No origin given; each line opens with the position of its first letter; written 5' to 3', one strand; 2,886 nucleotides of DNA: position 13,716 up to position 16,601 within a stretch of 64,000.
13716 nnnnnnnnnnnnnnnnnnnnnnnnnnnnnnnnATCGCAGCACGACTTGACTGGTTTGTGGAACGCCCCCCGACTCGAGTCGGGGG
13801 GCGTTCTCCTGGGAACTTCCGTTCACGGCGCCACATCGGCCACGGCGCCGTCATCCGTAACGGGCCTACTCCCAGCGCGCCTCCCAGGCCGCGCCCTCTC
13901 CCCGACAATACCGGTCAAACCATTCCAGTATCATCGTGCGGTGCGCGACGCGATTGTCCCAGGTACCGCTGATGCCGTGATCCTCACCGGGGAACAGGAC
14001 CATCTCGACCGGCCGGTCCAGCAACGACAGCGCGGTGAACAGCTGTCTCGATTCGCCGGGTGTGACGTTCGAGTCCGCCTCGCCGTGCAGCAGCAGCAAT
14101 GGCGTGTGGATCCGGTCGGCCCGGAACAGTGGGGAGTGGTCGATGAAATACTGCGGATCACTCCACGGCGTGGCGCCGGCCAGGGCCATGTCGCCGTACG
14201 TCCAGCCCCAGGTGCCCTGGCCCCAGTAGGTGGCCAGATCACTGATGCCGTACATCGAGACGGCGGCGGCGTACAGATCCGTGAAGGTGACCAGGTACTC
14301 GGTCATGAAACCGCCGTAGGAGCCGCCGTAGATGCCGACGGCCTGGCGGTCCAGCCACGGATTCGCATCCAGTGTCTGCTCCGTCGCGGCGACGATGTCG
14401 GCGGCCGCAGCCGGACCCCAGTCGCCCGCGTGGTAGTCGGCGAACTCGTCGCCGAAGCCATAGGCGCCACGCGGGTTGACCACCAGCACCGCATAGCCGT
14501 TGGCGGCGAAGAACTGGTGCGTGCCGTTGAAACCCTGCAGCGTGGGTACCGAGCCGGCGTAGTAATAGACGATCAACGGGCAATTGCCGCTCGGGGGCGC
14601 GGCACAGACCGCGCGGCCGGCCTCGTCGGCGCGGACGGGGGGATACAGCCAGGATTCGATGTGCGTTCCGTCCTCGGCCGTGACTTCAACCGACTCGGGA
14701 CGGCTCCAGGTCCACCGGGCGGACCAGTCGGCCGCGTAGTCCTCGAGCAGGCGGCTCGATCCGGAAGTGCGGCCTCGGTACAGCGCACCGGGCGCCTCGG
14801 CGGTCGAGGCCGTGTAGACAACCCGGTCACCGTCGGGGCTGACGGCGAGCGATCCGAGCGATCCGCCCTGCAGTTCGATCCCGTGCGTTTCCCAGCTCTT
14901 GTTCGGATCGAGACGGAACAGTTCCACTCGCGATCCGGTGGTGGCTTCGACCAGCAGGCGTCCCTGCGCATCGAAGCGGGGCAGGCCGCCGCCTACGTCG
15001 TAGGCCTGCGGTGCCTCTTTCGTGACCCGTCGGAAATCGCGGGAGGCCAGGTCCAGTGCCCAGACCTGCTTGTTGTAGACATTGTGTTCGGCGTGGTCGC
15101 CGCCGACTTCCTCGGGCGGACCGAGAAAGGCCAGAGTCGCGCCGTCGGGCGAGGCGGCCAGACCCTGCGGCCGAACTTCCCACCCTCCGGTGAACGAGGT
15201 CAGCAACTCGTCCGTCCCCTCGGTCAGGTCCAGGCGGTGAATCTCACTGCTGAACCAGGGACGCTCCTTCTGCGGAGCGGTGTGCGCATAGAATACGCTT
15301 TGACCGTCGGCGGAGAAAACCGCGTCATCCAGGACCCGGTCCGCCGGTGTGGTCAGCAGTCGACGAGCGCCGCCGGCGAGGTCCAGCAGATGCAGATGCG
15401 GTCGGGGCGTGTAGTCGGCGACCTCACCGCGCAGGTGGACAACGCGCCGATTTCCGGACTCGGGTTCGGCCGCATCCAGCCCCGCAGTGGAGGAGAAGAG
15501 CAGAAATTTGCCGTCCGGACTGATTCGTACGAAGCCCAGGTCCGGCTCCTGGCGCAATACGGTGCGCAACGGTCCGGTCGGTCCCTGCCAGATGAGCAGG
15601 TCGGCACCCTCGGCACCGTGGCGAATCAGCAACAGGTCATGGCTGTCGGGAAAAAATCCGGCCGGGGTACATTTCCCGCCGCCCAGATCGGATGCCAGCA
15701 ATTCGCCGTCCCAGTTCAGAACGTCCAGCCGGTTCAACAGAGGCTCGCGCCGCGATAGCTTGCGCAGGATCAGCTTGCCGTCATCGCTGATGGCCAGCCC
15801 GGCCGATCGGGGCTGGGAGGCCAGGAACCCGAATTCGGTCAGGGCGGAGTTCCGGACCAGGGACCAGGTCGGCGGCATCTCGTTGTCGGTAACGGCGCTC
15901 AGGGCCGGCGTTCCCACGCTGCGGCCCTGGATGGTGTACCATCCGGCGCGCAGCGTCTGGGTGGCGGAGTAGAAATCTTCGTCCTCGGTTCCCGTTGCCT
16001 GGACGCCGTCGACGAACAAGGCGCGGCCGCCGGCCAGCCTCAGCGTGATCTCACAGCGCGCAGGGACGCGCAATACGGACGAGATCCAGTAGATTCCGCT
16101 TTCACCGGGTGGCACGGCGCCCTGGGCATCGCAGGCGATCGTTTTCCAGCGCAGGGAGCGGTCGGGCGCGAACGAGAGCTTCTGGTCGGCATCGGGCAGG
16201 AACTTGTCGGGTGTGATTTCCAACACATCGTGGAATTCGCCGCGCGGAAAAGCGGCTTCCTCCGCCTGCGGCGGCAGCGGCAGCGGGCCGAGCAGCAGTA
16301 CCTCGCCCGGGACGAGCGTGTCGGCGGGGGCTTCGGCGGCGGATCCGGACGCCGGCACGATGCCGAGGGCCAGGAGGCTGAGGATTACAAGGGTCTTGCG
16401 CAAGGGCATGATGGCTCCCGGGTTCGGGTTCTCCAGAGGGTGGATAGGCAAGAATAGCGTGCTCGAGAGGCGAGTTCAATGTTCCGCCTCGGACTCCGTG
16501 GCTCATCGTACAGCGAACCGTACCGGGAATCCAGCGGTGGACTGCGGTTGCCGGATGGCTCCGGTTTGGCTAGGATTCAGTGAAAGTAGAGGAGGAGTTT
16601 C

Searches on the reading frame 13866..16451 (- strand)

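Call 20: search_protein_families(library=pfam, proteins=[window:13866-16451:-], max_evalue=0.001)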
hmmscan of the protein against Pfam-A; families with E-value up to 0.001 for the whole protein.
window:13866-16451:- (861 aa): 6 families
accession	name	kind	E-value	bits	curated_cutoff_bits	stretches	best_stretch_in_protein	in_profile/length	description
PF00326.27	Peptidase_S9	-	2.1e-43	148.7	22.6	1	641-849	3-210/213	Prolyl oligopeptidase family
PF02129.25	Peptidase_S15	-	1.4e-09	38.5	23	1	637-747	34-142/262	X-Pro dipeptidyl-peptidase (S15 family)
PF07676.18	PD40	-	4.8e-07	30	20.9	0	306-324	12-30/38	WD40-like Beta Propeller Repeat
PF20434.5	BD-FAE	-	1.2e-05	25.3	26.8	1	728-808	134-215/215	BD-FAE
PF01738.24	DLH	-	2.7e-05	24.3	21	1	681-826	75-187/217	Dienelactone hydrolase family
PF12146.15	Hydrolase_4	-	3e-05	23.9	27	0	777-825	186-232/239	Serine aminopeptidase, S33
